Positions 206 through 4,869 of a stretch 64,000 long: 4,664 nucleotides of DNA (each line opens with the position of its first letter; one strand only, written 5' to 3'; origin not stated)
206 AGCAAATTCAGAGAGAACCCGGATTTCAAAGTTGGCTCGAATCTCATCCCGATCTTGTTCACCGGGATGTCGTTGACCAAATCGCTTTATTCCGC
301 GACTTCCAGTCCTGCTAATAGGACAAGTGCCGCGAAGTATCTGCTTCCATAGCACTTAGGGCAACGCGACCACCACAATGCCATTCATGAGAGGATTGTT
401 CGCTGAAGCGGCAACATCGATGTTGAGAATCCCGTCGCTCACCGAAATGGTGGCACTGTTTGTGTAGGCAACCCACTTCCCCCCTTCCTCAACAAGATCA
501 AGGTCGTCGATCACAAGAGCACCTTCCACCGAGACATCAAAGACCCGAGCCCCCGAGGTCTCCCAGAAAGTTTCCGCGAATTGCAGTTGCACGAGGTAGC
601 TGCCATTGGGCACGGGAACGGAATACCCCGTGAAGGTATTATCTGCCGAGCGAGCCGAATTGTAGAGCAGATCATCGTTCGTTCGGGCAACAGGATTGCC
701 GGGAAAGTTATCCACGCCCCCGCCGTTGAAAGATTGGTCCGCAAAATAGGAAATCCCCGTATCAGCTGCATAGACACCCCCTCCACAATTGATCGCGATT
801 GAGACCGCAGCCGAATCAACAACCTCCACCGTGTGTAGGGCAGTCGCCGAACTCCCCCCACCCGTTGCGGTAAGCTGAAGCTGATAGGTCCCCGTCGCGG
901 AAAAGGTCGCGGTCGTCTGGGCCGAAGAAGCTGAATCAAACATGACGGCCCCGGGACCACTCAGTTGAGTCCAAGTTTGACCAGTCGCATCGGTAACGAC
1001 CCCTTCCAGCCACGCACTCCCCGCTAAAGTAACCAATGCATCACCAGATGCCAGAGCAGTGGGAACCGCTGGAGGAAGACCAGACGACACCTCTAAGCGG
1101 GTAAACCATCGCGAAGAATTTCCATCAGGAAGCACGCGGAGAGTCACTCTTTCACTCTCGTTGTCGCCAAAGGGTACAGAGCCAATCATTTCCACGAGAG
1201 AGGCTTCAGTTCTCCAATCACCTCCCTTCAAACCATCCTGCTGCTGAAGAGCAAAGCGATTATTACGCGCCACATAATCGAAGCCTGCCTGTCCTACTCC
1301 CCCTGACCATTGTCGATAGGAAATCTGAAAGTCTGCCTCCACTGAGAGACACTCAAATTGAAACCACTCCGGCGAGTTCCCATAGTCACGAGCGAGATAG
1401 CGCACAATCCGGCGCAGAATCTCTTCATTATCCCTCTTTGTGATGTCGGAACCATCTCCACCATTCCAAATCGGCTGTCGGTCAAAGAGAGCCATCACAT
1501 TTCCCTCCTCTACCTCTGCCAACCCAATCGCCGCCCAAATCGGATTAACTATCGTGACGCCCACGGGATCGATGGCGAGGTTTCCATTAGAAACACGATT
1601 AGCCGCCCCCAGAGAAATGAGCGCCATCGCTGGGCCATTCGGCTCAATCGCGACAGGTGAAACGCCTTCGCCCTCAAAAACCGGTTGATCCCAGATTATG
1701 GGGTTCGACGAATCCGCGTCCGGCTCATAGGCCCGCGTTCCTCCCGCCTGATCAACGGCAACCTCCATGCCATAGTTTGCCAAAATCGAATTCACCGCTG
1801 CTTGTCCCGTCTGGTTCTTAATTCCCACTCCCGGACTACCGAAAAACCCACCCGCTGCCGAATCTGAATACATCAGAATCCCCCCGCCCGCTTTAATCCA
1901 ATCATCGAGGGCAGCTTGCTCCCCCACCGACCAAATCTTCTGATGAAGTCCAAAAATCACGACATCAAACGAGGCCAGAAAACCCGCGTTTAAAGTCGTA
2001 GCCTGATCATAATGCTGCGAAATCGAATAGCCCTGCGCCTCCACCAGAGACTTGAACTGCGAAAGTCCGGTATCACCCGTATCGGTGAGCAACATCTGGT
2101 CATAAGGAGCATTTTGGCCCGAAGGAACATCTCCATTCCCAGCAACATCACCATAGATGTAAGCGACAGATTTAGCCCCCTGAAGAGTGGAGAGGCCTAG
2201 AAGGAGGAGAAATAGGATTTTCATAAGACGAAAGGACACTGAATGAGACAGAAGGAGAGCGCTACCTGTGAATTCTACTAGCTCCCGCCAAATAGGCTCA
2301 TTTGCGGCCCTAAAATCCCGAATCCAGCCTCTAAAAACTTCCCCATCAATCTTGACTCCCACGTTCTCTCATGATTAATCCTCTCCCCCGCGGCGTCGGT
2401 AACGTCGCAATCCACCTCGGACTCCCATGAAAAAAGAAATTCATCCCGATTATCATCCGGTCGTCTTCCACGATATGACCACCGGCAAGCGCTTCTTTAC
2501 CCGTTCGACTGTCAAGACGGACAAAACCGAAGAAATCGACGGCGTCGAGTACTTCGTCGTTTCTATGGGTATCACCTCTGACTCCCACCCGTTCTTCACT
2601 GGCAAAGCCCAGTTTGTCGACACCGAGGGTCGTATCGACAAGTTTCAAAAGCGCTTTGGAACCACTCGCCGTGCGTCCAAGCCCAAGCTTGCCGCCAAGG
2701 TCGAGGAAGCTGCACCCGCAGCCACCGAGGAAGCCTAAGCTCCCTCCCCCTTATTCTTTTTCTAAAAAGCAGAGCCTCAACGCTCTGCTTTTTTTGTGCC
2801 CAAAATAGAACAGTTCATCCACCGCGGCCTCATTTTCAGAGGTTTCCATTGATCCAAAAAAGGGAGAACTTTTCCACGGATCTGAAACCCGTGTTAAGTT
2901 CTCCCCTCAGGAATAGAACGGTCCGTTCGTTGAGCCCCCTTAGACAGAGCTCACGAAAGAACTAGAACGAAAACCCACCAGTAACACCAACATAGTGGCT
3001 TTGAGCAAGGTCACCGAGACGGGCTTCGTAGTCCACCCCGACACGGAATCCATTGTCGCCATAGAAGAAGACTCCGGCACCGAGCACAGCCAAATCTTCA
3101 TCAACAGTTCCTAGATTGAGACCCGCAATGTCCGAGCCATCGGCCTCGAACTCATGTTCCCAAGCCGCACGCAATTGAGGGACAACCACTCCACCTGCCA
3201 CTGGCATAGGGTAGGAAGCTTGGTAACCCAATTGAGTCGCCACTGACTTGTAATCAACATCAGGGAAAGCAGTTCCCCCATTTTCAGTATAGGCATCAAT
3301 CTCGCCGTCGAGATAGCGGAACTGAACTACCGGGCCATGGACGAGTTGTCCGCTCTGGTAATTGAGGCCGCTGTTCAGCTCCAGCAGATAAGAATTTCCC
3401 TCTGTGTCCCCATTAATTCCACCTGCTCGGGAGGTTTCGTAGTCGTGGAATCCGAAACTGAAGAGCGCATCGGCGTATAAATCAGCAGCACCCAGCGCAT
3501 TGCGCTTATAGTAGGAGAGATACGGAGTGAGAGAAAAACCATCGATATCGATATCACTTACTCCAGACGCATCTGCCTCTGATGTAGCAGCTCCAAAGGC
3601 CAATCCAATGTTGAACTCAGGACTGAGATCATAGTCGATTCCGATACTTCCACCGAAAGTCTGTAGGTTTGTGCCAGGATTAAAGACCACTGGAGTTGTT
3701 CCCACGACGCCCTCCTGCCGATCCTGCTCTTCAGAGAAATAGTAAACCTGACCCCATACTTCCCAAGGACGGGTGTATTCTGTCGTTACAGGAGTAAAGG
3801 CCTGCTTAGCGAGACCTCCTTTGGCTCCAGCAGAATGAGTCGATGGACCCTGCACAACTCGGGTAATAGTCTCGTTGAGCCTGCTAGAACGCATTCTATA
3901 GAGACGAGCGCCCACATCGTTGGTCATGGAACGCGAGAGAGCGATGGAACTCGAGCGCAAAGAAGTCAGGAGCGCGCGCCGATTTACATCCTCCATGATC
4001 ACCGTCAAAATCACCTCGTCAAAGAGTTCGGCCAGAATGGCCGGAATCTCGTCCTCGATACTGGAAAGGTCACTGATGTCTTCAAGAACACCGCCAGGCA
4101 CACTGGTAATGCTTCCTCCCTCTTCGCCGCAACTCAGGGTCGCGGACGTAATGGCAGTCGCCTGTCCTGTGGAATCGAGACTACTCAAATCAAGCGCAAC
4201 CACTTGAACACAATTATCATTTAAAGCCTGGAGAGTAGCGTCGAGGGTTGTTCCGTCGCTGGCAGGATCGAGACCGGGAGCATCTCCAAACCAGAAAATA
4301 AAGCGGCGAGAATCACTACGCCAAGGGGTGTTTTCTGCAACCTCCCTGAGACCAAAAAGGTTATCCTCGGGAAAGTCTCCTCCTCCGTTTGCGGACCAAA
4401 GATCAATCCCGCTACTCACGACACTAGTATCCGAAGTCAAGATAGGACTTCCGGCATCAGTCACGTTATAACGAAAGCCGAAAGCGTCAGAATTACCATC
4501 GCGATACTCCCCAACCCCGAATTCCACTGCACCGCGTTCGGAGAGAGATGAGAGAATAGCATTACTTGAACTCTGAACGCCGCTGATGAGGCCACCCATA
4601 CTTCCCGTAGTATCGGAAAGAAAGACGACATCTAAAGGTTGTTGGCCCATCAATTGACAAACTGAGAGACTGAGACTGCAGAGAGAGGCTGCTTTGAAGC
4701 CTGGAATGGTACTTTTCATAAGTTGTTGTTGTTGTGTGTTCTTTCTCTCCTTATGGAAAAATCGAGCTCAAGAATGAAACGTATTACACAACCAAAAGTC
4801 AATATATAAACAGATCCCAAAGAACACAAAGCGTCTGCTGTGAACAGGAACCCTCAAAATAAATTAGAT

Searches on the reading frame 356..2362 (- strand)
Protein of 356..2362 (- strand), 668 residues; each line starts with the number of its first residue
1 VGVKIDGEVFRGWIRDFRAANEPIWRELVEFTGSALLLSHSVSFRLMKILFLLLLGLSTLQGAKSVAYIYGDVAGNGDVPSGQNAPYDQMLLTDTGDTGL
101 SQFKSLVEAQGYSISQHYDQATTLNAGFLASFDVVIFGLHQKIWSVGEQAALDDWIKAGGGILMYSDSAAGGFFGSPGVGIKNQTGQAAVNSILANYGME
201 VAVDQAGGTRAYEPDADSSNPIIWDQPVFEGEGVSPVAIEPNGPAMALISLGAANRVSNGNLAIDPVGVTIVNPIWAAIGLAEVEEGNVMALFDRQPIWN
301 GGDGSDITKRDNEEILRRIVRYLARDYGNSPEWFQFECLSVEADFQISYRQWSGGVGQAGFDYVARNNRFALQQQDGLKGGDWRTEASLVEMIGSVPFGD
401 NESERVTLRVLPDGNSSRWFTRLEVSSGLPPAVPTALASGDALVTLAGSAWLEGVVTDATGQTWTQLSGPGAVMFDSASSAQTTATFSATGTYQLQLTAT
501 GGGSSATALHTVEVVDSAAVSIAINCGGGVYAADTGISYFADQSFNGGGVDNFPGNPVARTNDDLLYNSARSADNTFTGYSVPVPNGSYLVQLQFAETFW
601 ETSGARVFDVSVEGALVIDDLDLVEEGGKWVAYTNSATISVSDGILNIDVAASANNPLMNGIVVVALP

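Call 23: search_protein_families(library=pfam, proteins=[window:356-2362:-], max_evalue=0.0001)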
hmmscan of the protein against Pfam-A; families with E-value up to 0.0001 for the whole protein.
window:356-2362:- (668 aa): 3 families
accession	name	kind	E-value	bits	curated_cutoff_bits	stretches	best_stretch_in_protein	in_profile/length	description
PF11721.14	Malectin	-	1.3e-28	100.5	23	1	521-654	2-143/163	Malectin domain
PF22352.2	K319L-like_PKD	-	6.6e-06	26.5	27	1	441-514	4-84/84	K319L-like, PKD domain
PF12819.13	Malectin_like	-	7e-05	22.7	24.5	0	575-662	234-326/331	Malectin-like domain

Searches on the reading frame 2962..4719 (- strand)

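Call 23: search_protein_families(library=pfam, proteins=[window:2962-4719:-], max_evalue=0.0001)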
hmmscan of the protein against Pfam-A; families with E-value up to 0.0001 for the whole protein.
window:2962-4719:- (585 aa): 2 families
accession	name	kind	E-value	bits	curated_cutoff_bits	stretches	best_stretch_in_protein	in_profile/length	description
PF03797.25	Autotransporter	-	1.4e-36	127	26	1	321-565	1-255/255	Autotransporter beta-domain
PF25106.1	VWA_4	-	1.3e-08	35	27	1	31-159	2-116/169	von Willebrand factor A domain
